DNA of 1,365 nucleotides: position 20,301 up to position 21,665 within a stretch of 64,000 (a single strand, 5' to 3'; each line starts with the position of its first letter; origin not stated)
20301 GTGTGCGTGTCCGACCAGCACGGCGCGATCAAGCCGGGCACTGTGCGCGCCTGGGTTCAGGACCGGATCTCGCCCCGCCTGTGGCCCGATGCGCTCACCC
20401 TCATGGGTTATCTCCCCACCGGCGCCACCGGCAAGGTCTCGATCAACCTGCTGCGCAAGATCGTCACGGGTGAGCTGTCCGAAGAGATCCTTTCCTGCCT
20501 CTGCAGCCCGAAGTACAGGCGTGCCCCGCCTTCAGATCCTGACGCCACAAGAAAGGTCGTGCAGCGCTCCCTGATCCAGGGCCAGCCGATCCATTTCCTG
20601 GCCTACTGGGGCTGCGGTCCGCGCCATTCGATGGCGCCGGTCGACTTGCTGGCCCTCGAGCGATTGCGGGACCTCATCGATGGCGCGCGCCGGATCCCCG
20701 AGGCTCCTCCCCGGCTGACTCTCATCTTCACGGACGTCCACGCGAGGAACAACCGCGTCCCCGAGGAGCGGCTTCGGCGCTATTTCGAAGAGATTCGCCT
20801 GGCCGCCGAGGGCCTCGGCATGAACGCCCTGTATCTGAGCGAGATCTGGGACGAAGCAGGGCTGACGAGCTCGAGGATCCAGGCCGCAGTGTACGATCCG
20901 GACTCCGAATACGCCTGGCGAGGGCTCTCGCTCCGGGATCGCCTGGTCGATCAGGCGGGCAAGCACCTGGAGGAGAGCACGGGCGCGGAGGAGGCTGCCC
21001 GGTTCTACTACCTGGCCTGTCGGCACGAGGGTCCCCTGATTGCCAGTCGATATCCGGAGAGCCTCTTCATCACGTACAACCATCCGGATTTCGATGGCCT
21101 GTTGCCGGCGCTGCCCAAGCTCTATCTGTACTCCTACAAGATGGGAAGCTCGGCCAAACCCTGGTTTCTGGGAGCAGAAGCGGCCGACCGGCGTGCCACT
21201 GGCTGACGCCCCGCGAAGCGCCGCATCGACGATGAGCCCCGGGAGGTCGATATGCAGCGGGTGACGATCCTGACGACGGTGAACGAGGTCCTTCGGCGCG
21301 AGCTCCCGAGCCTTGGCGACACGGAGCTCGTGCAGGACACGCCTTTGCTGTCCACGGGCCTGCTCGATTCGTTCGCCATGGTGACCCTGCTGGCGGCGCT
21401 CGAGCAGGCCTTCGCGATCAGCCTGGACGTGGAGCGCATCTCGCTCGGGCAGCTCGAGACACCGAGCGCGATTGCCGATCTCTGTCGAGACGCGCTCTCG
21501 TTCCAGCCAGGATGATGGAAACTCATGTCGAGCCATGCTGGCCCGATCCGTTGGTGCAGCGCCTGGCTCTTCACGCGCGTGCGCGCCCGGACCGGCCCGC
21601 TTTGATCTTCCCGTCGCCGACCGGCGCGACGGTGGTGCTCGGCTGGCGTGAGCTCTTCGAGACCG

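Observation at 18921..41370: About 22.5-kb convergent two-operon biosynthetic locus combining FAAL/PKS chemistry with an OleA-OleC-OleD-type cassette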

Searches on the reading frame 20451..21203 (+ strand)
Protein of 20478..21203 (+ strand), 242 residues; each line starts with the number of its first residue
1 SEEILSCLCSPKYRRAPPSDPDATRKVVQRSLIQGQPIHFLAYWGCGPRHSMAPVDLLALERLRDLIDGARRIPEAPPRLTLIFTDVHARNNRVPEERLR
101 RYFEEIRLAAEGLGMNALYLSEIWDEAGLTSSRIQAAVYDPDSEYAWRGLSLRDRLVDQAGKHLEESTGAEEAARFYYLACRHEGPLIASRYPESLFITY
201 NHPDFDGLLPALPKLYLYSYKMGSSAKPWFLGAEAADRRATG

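Call 10: search_protein_families(library=pfam, proteins=[window:20478-21203:+], max_evalue=10)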
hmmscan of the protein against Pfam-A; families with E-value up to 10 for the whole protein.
seq(242 aa): 0 families

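Call 12: search_solved_structures(query=window:20478-21203:+, max_evalue=10)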
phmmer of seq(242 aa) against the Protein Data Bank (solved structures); distinct sequences matched with E-value up to 10: 1.
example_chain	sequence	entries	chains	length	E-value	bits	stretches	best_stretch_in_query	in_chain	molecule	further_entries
8eoz_B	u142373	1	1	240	1.5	11.6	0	96-121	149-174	C3HR3_4r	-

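Call 20: find_homologous_proteins(query=window:20478-21203:+, max_evalue=0.001)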
Query seq(242 aa) (242 aa): 2 proteins with E <= 0.001 among 3647 candidates.
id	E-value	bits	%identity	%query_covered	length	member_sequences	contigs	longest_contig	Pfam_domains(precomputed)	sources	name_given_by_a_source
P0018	2.0e-63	232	49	96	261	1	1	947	-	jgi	jgi:hypothetical protein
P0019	2.8e-43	166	51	59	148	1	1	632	-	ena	-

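Call 42: search_solved_structures(query=A3, max_evalue=10, show_alignments=2)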
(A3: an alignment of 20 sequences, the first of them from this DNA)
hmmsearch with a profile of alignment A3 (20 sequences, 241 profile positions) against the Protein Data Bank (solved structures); distinct sequences matched with E-value up to 10: 4.
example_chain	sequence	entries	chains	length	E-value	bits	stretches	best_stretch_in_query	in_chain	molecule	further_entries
2zbc_A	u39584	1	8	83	0.38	13.5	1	57-95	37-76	83aa long hypothetical transcriptional regulator asnC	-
6rgv_A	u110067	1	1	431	0.82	12.4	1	67-166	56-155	Flagellin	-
2ou5_A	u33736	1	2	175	1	12.1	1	126-198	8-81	Pyridoxamine 5'-phosphate oxidase-related, FMN-binding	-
6jy0_A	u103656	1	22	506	1.1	12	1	67-166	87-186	Flagellin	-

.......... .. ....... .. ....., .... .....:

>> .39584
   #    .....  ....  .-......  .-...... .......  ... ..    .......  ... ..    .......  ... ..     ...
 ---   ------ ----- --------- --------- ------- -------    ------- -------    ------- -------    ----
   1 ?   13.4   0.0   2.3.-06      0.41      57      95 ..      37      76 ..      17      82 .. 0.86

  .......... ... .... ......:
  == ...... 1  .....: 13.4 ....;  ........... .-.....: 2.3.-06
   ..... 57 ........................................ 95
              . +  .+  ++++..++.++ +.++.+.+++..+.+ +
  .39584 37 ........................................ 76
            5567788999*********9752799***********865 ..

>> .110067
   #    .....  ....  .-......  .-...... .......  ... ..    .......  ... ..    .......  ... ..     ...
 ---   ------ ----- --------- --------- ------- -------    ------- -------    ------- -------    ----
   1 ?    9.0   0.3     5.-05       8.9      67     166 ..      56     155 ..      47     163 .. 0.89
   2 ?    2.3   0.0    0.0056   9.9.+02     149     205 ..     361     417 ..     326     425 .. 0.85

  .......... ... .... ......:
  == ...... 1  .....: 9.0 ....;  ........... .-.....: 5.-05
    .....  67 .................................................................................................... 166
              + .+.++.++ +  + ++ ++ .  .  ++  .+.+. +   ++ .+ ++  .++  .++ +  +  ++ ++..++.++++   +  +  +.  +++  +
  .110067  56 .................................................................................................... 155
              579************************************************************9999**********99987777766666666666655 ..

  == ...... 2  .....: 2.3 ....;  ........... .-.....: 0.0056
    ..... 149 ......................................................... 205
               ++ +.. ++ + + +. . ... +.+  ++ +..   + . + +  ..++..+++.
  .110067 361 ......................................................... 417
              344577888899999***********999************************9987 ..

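Call 54: search_protein_representatives(alignment_id=A3)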
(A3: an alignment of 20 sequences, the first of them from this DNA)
Query: 20 sequences, 241 profile positions. Proteins with E-value up to 0.001 (for the whole library): 673; up to 1e-10: 471; up to 1e-30: 162. The best 150 are listed.
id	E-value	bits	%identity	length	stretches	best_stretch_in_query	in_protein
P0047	1.3e-99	349.0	-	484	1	1-241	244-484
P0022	1.8e-99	348.6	-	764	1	1-241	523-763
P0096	9.2e-93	326.6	-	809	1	1-241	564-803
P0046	9.7e-92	323.2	-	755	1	1-241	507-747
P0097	5.2e-91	320.9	-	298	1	1-240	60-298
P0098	1.4e-90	319.4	-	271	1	1-241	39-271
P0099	1.4e-89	316.1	-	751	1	1-240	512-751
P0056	1.6e-87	309.4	-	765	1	1-241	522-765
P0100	2.1e-87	309.0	-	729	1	1-240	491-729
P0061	3.0e-87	308.5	-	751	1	1-240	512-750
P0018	1.6e-85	302.9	-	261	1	1-240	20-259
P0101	1.6e-84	299.6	-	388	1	1-241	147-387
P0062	2.0e-82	292.7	-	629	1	1-240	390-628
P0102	5.9e-82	291.2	-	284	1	1-240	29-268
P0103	3.1e-81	288.8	-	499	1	1-240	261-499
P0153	1.4e-43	165.5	-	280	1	9-240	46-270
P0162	2.0e-41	158.5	-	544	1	10-241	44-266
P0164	4.0e-41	157.5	-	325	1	9-240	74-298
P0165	4.9e-41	157.2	-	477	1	10-238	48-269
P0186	1.3e-37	146.0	-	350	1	10-239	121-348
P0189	7.8e-37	143.5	-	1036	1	11-240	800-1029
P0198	1.1e-35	139.7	-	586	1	10-240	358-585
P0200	1.8e-35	139.0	-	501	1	11-240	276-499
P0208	1.5e-34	135.9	-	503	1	10-240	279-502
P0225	5.9e-32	127.5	-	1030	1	10-240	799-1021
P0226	6.4e-32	127.4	-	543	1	11-240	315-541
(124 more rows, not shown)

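Call 55: search_protein_families(library=pfam, proteins=[P0162, P0165, P0189, P0225, P0200, P0208, P0226, P0198, P0164, P0186], max_evalue=0.01)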
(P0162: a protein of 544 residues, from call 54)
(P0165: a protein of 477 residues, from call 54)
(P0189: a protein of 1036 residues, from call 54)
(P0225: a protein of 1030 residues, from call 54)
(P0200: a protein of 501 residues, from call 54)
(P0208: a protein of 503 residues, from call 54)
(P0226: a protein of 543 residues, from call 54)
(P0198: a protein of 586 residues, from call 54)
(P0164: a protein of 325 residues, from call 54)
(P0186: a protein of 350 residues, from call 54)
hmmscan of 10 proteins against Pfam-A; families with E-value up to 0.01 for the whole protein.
P0162 (544 aa): 2 families
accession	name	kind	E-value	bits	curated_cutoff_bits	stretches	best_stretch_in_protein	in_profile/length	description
PF02682.21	CT_C_D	-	1.5e-61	208.1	22.1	1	311-502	2-194/202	Carboxyltransferase domain, subdomain C and D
PF00814.31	TsaD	-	0.0095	16.1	24.8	0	146-238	169-262/264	tRNA N6-adenosine threonylcarbamoyltransferase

P0165 (477 aa): 1 family
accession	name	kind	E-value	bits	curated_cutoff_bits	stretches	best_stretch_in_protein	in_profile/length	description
PF02682.21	CT_C_D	-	2.1e-61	207.6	22.1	1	277-470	2-196/202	Carboxyltransferase domain, subdomain C and D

P0189 (1036 aa): 5 families
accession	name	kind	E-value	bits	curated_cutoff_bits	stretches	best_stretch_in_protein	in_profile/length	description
PF00733.27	Asn_synthase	-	3.3e-46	159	21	2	210-346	2-139/354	Asparagine synthase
PF13537.11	GATase_7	-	8.8e-37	126.3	25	1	47-166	2-122/123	Glutamine amidotransferase domain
PF13522.11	GATase_6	-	5.9e-29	101.1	27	1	41-161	11-130/130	Glutamine amidotransferase domain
PF09084.16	NMT1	-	1.8e-07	31.8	20.5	1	533-735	5-216/216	NMT1/THI5 like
PF12481.13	DUF3700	-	0.00044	20.2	27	1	120-163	128-174/228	Aluminium induced protein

P0225 (1030 aa): 6 families
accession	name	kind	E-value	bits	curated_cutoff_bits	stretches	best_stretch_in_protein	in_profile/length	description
PF00733.27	Asn_synthase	-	2.8e-45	156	21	2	209-343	2-137/354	Asparagine synthase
PF13537.11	GATase_7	-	1.4e-30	106.3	25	1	46-165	2-122/123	Glutamine amidotransferase domain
PF13522.11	GATase_6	-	1.1e-25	90.6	27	1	34-160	5-130/130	Glutamine amidotransferase domain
PF09084.16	NMT1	-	1.1e-10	42.2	20.5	1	532-735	5-216/216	NMT1/THI5 like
PF12481.13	DUF3700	-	7.8e-05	22.7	27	1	120-185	132-196/228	Aluminium induced protein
PF02540.23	NAD_synthase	-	0.00025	20.7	21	1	209-282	5-80/242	NAD synthase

P0200 (501 aa): 1 family
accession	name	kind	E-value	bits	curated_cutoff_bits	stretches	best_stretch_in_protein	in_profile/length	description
PF09084.16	NMT1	-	0.00051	20.4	20.5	1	15-151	5-147/216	NMT1/THI5 like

P0208 (503 aa): 1 family
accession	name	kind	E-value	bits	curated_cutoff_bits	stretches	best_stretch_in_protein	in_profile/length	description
PF09084.16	NMT1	-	9.9e-07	29.3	20.5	1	20-152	6-143/216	NMT1/THI5 like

P0226 (543 aa): 3 families
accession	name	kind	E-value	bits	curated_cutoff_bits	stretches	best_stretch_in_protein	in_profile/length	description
PF00733.27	Asn_synthase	-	1.8e-56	192.8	21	2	7-150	1-140/354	Asparagine synthase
PF19418.4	DEPDC5_CTD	-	0.0083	16.1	27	0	349-434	153-233/298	DEPDC5 protein C-terminal region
PF05141.17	DIT1_PvcA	-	0.0087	16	26.4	0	363-444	31-113/273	Pyoverdine/dityrosine biosynthesis protein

P0198 (586 aa): 2 families
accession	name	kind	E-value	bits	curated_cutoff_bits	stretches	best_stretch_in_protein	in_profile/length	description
PF09084.16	NMT1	-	3.7e-07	30.7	20.5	1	92-294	5-216/216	NMT1/THI5 like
PF05141.17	DIT1_PvcA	-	7.1e-05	22.9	26.4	1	410-508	34-137/273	Pyoverdine/dityrosine biosynthesis protein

P0164 (325 aa): 0 families

P0186 (350 aa): 0 families

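Call 61: search_solved_structures(query=A4, max_evalue=10, show_alignments=3)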
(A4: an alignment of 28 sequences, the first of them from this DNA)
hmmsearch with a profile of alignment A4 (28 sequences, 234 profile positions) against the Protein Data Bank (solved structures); distinct sequences matched with E-value up to 10: 14.
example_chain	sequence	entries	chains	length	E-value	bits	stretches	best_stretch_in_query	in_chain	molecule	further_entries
9dhm_A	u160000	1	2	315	0.0014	21.1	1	55-134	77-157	L-tyrosine/L-tryptophan isonitrile synthase family protein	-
9dh4_A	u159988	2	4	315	0.0024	20.3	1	55-127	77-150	L-tyrosine/L-tryptophan isonitrile synthase family protein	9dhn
4m0m_A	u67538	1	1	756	0.025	16.9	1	53-175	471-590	Putative uncharacterized protein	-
4dpw_A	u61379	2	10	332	0.055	15.8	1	37-124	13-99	Mevalonate diphosphate decarboxylase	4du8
3qt5_A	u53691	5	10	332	0.056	15.8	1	37-124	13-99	Mevalonate diphosphate decarboxylase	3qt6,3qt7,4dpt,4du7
3qt8_A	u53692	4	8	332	0.057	15.8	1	37-124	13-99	Mevalonate diphosphate decarboxylase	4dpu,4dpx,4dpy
6qbz_A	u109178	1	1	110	0.12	14.7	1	102-172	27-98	Ribosome hibernation promoting factor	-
3e59_A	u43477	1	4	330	0.22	13.9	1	53-123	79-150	Pyoverdine biosynthesis protein PvcA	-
6s0x_v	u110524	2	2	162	0.29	13.5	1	102-171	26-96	Ribosome hibernation promoting factor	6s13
5nd8_v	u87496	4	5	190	0.33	13.3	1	102-172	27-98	Ribosome hibernation promotion factor | Ribosome hibernation promoting factor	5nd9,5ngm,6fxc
3n2y_A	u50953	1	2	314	0.51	12.7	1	76-136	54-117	Tyrosyl-tRNA synthetase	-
6d8k_A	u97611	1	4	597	0.83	12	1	23-75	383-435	Glycosyl hydrolase family 2, sugar binding domain protein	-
9s7g_E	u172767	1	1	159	0.91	11.8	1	66-117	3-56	Sperm acrosome-associated protein 9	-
9p2u_A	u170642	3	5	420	2.5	10.4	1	34-64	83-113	Radical S-adenosylmethionine methyltransferase NocN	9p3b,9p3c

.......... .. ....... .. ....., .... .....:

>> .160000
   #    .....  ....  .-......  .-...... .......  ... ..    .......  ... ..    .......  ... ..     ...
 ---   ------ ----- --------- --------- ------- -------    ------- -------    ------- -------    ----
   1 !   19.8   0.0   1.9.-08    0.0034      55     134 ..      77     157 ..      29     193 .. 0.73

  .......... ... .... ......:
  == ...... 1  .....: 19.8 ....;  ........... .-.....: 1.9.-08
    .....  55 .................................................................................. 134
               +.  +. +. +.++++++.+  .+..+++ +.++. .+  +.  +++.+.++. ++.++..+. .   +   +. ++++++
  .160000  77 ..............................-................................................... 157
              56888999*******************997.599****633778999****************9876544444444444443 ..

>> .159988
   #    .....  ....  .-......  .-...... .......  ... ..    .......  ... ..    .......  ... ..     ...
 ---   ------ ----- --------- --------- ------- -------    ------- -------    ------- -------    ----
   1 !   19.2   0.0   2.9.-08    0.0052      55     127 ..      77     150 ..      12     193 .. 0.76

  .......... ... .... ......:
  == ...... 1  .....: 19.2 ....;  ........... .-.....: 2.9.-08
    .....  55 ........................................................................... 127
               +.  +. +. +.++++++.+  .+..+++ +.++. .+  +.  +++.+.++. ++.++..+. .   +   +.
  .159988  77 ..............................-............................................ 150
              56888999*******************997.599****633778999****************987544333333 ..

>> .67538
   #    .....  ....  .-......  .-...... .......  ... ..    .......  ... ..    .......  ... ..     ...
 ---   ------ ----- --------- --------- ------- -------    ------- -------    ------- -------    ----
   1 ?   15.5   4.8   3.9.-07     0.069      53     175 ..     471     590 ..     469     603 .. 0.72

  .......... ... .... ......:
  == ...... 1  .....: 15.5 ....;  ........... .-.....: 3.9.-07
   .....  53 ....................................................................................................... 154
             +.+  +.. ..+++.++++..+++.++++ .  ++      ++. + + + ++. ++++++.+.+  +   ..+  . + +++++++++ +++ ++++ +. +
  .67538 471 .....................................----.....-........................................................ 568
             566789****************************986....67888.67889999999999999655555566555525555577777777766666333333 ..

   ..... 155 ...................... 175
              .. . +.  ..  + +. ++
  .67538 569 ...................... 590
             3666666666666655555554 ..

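Call 62: search_protein_families(library=pfam, alignment_id=A4, max_evalue=1)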
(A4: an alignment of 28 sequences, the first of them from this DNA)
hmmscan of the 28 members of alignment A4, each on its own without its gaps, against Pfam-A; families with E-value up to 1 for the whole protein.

A. member 1, seq(251 aa): 0 families

B. families by the number of members that match (of 28 scanned): 18 families
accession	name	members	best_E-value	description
PF05141.17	DIT1_PvcA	15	5.9e-08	Pyoverdine/dityrosine biosynthesis protein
PF14904.11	FAM86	1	0.00072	Family of unknown function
PF00814.31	TsaD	1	0.0019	tRNA N6-adenosine threonylcarbamoyltransferase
PF19418.4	DEPDC5_CTD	1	0.0024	DEPDC5 protein C-terminal region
PF13376.11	OmdA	1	0.0047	Bacteriocin-protection, YdeI or OmpD-Associated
PF23210.1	HEAT_Maestro_2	1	0.0064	MROH2B-like, HEAT repeats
PF03065.20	Glyco_hydro_57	1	0.0087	Glycosyl hydrolase family 57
PF09302.16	XLF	1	0.019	XLF N-terminal domain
PF20289.3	MComp1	1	0.024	ABC-three component (ABC-3C) system Middle Component 1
PF01779.22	Ribosomal_L29e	1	0.028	Ribosomal L29e protein family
PF24693.1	DUF7660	1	0.086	Family of unknown function (DUF7660)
PF17625.7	DUF5509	1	0.09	Family of unknown function (DUF5509)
PF10012.15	DUF2255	1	0.14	Uncharacterized protein conserved in bacteria (DUF2255)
PF16721.11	zf-H3C2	1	0.21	Zinc-finger like, probable DNA-binding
PF09687.15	PRESAN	1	0.23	Plasmodium RESA N-terminal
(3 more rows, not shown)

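Call 92: find_encoding_contigs(protein=P0198, flank=8000, max_places=2)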
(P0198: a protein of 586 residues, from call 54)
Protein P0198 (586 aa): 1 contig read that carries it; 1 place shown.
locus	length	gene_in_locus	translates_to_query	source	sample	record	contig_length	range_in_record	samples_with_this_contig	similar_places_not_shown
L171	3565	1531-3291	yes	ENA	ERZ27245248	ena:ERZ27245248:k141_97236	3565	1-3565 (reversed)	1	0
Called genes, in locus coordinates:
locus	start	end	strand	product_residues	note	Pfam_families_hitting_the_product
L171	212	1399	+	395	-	PF12481:DUF3700 (weak), PF13522:GATase_6, PF13537:GATase_7, PF00733:Asn_synthase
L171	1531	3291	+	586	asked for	PF09084:NMT1 (weak)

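Call 93: find_encoding_contigs(protein=P0153, flank=8000, max_places=2)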
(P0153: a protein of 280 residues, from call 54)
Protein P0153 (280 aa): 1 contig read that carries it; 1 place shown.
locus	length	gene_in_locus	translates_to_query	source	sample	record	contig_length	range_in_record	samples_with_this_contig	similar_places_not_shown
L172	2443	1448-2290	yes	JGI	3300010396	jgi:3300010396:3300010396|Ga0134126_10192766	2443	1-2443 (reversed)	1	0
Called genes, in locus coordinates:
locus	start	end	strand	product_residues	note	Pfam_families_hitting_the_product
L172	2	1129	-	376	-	?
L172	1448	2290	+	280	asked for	-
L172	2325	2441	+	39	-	?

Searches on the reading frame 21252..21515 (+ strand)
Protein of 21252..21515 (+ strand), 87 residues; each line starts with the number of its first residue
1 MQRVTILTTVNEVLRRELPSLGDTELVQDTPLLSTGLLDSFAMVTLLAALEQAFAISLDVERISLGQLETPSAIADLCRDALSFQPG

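Call 10: search_protein_families(library=pfam, proteins=[window:21252-21515:+], max_evalue=10)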
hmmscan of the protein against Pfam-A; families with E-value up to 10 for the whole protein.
window:21252-21515:+ (87 aa): 1 family
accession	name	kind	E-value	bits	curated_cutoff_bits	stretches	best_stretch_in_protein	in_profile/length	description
PF00550.31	PP-binding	-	1.4e-06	28.9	20.8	1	6-77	3-66/67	Phosphopantetheine attachment site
